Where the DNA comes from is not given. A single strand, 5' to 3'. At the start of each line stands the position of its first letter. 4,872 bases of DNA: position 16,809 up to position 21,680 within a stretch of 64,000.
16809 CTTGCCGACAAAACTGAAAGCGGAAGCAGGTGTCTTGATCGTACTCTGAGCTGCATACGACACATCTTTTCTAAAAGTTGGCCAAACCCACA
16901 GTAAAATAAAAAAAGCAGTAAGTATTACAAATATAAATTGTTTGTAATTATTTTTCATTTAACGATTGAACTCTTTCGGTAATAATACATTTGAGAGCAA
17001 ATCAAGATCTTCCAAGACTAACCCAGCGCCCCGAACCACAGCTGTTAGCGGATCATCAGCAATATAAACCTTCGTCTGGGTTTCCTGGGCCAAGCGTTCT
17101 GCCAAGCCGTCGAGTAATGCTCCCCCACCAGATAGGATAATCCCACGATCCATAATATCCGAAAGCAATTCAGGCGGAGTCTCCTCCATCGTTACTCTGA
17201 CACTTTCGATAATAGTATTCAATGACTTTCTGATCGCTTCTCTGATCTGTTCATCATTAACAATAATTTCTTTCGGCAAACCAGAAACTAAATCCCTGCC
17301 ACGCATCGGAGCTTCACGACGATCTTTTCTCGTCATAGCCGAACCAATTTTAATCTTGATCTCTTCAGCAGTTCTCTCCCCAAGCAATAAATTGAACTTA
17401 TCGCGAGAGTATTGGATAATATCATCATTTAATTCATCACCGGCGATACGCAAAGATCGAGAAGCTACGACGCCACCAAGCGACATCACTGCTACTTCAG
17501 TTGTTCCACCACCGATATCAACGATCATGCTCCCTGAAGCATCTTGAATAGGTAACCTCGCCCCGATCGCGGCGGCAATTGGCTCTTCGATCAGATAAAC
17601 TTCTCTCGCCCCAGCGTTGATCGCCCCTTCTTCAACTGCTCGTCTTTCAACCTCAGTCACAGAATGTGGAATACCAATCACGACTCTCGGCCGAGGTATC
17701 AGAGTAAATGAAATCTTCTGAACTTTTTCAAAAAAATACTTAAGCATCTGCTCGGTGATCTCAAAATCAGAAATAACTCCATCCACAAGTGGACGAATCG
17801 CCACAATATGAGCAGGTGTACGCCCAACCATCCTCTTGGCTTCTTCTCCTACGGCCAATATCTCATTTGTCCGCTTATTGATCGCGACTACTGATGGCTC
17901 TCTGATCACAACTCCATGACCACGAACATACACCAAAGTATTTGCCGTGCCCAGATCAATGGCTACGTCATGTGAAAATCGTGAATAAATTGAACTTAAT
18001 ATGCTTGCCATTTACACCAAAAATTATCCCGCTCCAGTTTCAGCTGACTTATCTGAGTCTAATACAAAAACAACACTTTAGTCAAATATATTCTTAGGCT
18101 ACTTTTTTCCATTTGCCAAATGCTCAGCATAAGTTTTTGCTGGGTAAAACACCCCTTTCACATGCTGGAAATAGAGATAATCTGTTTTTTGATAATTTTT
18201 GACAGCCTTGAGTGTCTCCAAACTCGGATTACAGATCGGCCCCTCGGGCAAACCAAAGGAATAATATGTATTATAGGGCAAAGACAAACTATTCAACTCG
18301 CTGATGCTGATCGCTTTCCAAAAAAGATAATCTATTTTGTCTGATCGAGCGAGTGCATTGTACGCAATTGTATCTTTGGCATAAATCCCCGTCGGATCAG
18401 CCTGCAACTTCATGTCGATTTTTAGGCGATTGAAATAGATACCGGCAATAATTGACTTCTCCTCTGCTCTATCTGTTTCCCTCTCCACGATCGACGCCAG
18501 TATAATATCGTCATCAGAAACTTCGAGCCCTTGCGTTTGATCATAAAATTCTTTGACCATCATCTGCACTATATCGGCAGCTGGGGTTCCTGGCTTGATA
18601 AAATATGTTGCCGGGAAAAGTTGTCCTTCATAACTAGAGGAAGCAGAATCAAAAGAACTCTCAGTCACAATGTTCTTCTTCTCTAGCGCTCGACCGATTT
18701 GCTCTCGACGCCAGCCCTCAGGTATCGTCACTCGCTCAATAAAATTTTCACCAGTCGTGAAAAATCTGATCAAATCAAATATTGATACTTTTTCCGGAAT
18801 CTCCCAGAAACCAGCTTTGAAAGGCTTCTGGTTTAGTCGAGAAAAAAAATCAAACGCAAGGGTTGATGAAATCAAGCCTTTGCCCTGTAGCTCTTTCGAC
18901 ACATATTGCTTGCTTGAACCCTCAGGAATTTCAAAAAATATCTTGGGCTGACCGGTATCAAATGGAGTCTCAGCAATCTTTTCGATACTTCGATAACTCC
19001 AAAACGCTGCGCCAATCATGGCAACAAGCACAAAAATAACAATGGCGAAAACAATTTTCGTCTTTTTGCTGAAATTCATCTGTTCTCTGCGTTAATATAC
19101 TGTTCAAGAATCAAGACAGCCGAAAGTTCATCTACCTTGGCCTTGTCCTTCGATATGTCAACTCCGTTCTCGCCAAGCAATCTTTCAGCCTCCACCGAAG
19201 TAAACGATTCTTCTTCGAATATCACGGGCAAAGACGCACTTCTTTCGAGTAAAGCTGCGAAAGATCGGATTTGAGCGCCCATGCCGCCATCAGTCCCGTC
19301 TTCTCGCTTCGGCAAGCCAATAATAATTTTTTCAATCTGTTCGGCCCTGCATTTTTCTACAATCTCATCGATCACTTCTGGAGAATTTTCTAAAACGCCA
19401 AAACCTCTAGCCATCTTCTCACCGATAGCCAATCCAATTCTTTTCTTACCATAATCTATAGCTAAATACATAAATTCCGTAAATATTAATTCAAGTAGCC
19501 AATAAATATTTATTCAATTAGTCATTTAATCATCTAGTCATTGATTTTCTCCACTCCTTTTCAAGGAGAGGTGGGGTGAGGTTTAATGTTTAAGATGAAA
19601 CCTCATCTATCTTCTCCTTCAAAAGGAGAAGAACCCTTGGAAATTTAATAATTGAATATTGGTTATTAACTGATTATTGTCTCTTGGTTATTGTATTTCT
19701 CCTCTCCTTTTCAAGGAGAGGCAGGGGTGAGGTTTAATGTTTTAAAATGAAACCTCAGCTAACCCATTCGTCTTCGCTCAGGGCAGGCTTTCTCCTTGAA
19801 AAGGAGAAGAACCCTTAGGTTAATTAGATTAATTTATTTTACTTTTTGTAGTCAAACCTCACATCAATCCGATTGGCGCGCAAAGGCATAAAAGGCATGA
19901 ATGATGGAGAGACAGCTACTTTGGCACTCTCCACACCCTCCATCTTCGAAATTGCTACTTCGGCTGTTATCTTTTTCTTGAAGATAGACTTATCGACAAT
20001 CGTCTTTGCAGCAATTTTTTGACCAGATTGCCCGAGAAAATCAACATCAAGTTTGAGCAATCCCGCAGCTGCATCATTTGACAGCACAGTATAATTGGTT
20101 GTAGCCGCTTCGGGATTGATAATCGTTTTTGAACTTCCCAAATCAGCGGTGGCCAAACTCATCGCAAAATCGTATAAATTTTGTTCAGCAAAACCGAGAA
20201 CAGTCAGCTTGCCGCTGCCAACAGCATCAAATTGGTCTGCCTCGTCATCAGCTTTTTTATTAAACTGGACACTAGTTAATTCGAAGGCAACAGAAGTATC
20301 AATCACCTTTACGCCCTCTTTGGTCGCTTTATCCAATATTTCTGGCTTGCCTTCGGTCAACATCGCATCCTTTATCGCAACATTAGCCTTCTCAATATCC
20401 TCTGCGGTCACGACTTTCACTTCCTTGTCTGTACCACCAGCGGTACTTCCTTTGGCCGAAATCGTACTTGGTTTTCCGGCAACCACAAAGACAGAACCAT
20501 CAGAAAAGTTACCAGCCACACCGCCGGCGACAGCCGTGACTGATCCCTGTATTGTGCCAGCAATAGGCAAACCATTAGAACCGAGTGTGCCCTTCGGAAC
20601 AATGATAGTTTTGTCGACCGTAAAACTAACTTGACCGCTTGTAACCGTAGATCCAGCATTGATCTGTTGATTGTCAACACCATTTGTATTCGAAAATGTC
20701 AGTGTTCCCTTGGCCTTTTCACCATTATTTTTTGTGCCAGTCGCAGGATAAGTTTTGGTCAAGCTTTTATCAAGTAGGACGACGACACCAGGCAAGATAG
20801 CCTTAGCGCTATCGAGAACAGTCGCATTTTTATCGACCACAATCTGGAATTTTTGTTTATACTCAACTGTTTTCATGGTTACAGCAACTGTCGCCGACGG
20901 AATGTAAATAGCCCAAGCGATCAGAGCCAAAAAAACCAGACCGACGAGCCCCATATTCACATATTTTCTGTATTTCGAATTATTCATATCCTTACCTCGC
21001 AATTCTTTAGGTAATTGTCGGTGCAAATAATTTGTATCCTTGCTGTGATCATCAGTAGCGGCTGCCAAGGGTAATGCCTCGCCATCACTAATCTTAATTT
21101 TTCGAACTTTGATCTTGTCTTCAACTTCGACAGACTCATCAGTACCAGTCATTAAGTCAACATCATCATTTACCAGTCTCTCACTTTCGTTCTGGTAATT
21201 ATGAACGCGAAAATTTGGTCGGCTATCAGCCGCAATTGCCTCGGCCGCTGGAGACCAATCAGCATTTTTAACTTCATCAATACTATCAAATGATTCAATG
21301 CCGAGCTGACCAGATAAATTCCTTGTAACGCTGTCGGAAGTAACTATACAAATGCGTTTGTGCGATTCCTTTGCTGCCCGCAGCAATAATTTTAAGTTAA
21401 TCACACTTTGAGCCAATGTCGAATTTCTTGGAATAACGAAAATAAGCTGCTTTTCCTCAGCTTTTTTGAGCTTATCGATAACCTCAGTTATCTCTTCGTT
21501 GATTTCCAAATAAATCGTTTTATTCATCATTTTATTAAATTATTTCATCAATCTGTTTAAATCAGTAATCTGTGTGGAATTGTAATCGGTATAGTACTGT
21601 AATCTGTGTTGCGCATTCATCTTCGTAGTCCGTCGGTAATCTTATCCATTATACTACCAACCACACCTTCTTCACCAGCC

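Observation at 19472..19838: Nested repeats: two copies of a three-hairpin ~100-nt structured element (R1/R2) inserted into a copy of a ~150-nt intergenic repeat family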

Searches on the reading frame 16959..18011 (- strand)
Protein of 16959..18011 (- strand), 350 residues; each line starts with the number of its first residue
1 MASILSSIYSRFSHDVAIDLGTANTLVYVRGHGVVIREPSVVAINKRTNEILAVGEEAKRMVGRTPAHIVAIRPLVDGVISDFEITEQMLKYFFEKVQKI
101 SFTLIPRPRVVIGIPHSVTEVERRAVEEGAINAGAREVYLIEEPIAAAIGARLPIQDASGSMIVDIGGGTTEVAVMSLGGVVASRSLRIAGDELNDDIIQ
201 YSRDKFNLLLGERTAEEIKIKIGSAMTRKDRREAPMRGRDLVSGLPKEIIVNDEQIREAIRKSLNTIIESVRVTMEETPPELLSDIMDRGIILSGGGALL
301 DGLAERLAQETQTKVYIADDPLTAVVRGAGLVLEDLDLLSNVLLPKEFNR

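Call 16: search_protein_families(library=ncbifam, proteins=[window:16959-18011:-])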
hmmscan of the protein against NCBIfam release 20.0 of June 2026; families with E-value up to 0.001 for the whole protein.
window:16959-18011:- (350 aa): 19 families
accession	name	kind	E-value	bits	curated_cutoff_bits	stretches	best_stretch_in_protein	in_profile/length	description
NF010539.0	PRK13927.1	subfamily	3.3e-149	496.4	293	1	10-343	3-336/339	rod shape-determining protein MreB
TIGR00904.1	mreB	subfamily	2.5e-141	470.6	365.75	1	12-340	1-333/334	MreB/Mrl family cell shape determining protein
NF010540.1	PRK13929.1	exception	4.5e-124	413.9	515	1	13-340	4-331/334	rod-share determining protein MreBH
NF053558.1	BeeR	equivalog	3.3e-19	69.1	530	1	64-311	60-308/349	BeeR family actin-like protein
NF040964.1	MamK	subfamily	2.3e-18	66.4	400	1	16-335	3-321/335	MamK family actin-like protein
TIGR01174.1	ftsA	equivalog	4.2e-16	59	175.85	1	158-319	195-346/371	cell division protein FtsA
TIGR01991.1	HscA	equivalog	1.2e-11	43.9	708.55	1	67-332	93-358/600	Fe-S protein assembly chaperone HscA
NF002399.0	PRK01433.1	equivalog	2.1e-11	43.2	743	1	79-336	115-357/595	Fe-S protein assembly chaperone HscA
NF003520.0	PRK05183.1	subfamily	2.4e-11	42.8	620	1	78-331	123-377/621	Fe-S protein assembly chaperone HscA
NF011660.0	PRK15080.1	equivalog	4.1e-11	42.6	182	1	76-185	65-167/277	ethanolamine utilization protein EutJ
NF009947.0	PRK13411.1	equivalog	5.2e-10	38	1002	1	109-207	135-239/662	molecular chaperone DnaK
TIGR02529.1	EutJ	subfamily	2.4e-09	37.1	152.1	1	76-184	32-133/239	ethanolamine utilization protein EutJ family protein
TIGR02350.1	prok_dnaK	equivalog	3.4e-09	35.6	822.55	1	109-207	132-236/596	molecular chaperone DnaK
NF007009.0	PRK09472.1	equivalog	1.1e-08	34.6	409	1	160-319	205-360/420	cell division protein FtsA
NF001413.0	PRK00290.1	equivalog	1.2e-08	33.8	648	1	110-207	136-237/625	molecular chaperone DnaK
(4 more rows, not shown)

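Call 74: list_cluster_members(proteins=[window:16959-18011:-, window:22934-24826:-, window:19076-19471:-])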
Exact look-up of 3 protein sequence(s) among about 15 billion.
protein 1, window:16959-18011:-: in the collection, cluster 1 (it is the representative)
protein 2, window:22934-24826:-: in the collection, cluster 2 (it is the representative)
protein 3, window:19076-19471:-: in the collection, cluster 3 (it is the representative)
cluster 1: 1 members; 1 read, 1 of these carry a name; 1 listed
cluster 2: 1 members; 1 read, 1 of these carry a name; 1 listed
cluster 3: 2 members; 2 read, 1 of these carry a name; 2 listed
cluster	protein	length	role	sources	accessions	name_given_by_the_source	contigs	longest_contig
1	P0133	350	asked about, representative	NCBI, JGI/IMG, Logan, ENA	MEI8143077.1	MAG: rod shape-determining protein [Candidatus Berkelbacteria bacterium]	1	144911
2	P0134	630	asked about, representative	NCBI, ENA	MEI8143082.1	MAG: alanine--tRNA ligase-related protein [Candidatus Berkelbacteria bacterium]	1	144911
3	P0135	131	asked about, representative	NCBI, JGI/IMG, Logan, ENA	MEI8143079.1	MAG: Holliday junction resolvase RuvX [Candidatus Berkelbacteria bacterium]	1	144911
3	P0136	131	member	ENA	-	-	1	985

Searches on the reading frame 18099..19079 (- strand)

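Call 16: search_protein_families(library=ncbifam, proteins=[window:18099-19079:-])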
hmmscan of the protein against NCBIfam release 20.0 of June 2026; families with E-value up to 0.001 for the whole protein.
window:18099-19079:- (326 aa): 2 families
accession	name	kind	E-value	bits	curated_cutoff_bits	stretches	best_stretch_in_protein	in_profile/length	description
TIGR00247.1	TIGR00247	hypoth_equivalog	4.2e-48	164.2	103.4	2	131-322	148-335/347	endolytic transglycosylase MltG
NF007619.0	PRK10270.1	equivalog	1.1e-22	80.6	532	1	6-305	3-307/340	cell division protein YceG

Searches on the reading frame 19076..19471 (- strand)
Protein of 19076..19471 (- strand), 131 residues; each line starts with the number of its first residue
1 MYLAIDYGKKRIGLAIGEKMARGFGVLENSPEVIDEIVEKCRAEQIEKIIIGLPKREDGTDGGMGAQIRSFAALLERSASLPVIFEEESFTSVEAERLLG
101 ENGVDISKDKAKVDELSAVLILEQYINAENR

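Call 16: search_protein_families(library=ncbifam, proteins=[window:19076-19471:-])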
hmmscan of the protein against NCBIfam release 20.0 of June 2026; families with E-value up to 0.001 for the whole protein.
window:19076-19471:- (131 aa): 2 families
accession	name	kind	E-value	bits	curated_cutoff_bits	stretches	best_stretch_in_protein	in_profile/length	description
TIGR00250.1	RNAse_H_YqgF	equivalog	1.3e-22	80.3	43.25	1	3-126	1-129/130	Holliday junction resolvase RuvX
NF001026.0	PRK00109.2-2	equivalog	2.2e-15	56.8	155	1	1-128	2-128/130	Holliday junction resolvase RuvX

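Call 31: find_encoding_contigs(protein=window:19076-19471:-, flank=10000, max_places=10)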
Protein window:19076-19471:- (131 aa): 2 contigs read that carry it; 1 place shown.
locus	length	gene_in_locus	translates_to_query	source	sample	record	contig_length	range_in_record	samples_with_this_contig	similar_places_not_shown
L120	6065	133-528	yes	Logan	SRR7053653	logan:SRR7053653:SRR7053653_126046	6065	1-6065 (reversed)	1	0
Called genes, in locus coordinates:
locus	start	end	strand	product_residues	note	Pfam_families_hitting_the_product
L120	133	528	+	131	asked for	PF03652:RuvX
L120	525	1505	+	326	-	PF02618:YceG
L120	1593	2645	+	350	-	PF00022:Actin (weak), PF06723:MreB_Mbl, PF00012:HSP70, PF11104:PilM_2 (faint), PF14450:FtsA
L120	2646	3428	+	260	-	PF04085:MreC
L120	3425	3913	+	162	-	-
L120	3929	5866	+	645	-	PF03717:PBP_dimer, PF00905:Transpeptidase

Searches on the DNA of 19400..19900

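Call 19: search_rna_families(source=window, start=19400, end=19900, threshold=evalue, max_evalue=10, show_alignments=3)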
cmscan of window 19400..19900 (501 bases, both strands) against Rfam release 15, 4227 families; matches with E-value up to 10: 25.
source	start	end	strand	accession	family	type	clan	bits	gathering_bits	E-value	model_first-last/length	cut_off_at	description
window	19502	19651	+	RF03922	MIR2119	Gene; miRNA;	-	32.1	73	0.019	1-188/188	no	MIR2119 microRNA precursor family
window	19554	19627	+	RF04113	MIR1523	Gene; miRNA;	-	28.9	96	0.00088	1-92/92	no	MIR1523 microRNA precursor family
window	19556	19626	+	RF03261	mir-1759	Gene; miRNA;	-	28.3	58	0.0025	1-75/75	no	mir-1759 microRNA precursor family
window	19590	19743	+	RF03940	MIR9563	Gene; miRNA;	-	28.2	90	0.0027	1-127/127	no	MIR9563 microRNA precursor family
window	19554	19628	+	RF03799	mir-3202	Gene; miRNA;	-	26.6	90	0.0026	1-79/79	no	mir-3202 microRNA precursor family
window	19584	19752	+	RF03926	MIR1435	Gene; miRNA;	-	24.6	94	0.22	1-186/186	no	MIR1435 microRNA precursor family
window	19577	19757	+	RF04209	MIR7533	Gene; miRNA;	-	23.2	230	0.016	1-249/249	no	MIR7533 microRNA precursor family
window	19592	19743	+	RF04173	MIR847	Gene; miRNA;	-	22.4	184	0.019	1-164/164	no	MIR847 microRNA precursor family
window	19555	19628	-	RF04113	MIR1523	Gene; miRNA;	-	21.1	96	0.14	1-92/92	no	MIR1523 microRNA precursor family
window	19547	19632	+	RF03923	mir-964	Gene; miRNA;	-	21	100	0.14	1-90/90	no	mir-964 microRNA precursor family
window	19548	19632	+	RF04199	MIR6027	Gene; miRNA;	-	20.1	95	0.095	1-159/159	no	MIR6027 microRNA precursor family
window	19526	19597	+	RF01858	RsaF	Gene; sRNA;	-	19.7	60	0.28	1-119/119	no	RNA Staph. aureus F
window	19565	19680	+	RF04315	manA-II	Cis-reg;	-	19.7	100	0.58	1-147/147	no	manA_II ncRNA motif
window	19533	19680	-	RF03922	MIR2119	Gene; miRNA;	-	19.7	73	6.6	1-188/188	no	MIR2119 microRNA precursor family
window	19491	19553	-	RF02291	TtnuCD15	Gene; snRNA; snoRNA; CD-box;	-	19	75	5.6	1-65/65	no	Tetrahymena snoRNA TtnuCD15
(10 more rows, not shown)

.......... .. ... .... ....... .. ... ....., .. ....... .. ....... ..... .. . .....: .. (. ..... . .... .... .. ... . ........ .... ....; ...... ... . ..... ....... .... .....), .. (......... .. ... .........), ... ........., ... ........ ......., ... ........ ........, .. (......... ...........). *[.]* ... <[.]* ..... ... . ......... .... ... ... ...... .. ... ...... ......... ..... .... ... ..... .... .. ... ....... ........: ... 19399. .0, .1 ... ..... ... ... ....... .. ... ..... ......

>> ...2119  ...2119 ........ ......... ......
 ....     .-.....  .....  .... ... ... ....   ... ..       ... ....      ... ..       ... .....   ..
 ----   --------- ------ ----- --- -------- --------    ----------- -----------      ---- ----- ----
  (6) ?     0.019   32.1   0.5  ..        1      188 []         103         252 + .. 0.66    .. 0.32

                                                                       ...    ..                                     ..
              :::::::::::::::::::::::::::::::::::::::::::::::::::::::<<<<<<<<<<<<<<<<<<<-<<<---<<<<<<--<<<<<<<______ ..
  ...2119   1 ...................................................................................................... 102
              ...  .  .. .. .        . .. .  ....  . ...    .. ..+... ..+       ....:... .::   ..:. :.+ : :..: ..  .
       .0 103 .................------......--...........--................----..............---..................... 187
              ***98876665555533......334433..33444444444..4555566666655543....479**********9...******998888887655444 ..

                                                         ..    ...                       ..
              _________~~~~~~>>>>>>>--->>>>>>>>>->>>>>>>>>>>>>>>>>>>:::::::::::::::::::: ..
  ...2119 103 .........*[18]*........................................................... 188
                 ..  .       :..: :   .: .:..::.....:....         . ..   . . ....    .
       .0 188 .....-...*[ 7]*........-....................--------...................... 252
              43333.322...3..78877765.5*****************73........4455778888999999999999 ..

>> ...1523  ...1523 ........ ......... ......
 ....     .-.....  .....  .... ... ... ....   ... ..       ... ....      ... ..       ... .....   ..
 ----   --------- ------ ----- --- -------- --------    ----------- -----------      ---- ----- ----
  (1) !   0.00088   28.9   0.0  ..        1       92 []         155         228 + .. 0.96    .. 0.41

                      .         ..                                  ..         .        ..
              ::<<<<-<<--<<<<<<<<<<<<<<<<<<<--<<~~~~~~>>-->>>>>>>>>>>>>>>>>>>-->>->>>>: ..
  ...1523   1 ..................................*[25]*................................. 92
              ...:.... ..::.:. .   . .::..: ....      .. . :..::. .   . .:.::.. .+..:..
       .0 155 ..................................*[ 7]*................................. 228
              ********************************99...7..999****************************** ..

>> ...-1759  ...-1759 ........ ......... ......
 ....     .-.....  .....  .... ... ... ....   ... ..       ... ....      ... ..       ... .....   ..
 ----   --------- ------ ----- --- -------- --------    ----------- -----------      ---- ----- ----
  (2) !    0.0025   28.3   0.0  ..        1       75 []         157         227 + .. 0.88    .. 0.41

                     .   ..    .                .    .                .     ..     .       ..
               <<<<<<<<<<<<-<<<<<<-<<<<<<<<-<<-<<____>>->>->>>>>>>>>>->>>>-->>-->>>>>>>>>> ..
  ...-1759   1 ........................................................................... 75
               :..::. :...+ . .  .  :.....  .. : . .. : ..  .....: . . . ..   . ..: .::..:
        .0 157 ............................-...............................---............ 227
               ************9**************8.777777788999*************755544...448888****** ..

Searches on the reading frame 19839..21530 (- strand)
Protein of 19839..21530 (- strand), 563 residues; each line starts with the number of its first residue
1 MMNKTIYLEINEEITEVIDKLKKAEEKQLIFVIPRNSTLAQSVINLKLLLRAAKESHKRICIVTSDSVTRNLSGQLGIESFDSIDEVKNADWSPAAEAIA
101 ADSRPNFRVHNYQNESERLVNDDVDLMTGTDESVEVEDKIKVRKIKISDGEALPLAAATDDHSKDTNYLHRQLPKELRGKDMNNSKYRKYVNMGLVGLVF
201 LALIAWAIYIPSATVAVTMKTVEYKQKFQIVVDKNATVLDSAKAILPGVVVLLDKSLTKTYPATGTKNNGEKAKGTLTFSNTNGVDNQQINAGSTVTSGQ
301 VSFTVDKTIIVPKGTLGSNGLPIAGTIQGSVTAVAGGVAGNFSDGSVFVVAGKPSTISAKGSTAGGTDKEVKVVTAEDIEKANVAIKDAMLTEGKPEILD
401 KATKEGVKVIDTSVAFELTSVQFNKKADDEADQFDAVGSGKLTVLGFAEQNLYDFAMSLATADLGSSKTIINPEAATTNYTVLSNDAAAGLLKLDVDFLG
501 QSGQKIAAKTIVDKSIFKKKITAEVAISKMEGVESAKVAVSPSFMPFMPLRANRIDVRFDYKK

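Call 16: search_protein_families(library=ncbifam, proteins=[window:19839-21530:-])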
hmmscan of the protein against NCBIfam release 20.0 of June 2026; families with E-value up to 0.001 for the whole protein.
window:19839-21530:- (563 aa): 0 families

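Call 33: find_homologous_proteins(query=window:19839-21530:-)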
Query window:19839-21530:- (563 aa): 12 proteins with E <= 0.001 among 8000 candidates.
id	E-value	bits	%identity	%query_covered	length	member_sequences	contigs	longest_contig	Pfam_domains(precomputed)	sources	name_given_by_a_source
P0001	0.0e+0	1194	100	100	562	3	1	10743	-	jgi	-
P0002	2.1e-159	550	50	99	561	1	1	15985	PF04865.20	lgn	-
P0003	4.3e-57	212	30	99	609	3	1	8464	-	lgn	-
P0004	8.1e-50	188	30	99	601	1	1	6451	-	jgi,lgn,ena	-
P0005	7.6e-34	136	28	98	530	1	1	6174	-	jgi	jgi:hypothetical protein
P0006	8.9e-33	132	27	99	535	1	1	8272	-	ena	-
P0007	6.9e-25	106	27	81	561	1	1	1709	PF04865.20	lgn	-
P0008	3.0e-21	94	27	97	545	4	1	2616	-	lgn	-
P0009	2.5e-18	84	25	99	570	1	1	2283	-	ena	-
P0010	6.7e-16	76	23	88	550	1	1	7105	-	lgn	-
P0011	1.6e-14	72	26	69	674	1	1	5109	-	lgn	-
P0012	4.6e-9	54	28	42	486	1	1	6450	PF04865.20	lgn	-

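Call 35: find_encoding_contigs(protein=P0001, flank=10000, max_places=5)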
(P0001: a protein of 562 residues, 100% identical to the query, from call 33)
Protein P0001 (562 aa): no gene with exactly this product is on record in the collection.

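Call 36: find_encoding_contigs(protein=P0002, flank=10000, max_places=5)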
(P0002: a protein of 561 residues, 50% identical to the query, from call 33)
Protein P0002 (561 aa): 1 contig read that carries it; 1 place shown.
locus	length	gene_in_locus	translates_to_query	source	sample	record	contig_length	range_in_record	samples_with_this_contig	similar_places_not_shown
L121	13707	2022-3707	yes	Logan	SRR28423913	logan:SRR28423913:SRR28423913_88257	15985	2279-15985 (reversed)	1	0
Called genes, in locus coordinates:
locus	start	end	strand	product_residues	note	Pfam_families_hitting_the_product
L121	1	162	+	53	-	?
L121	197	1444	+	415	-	PF08841:DDR (faint), PF06723:MreB_Mbl, PF00012:HSP70 (weak), PF06277:EutA (weak), PF11104:PilM_2, PF14450:FtsA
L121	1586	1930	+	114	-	PF13366:PDDEXK_3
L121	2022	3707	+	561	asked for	PF04865:Baseplate_J (faint)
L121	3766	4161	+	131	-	PF03652:RuvX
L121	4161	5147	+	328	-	PF02618:YceG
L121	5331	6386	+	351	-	PF00022:Actin (weak), PF06723:MreB_Mbl, PF00012:HSP70, PF11104:PilM_2 (faint), PF14450:FtsA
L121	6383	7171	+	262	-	PF04085:MreC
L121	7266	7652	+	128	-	-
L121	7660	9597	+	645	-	PF03717:PBP_dimer, PF00905:Transpeptidase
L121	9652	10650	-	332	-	PF02163:Peptidase_M50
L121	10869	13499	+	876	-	PF01841:Transglut_core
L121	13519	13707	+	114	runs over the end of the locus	PF01909:NTP_transf_2, PF18765:Polbeta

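Call 46: search_protein_families(library=pfam, proteins=[window:19839-21530:-], max_evalue=0.01)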
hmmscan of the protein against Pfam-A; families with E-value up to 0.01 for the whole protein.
window:19839-21530:- (563 aa): 0 families
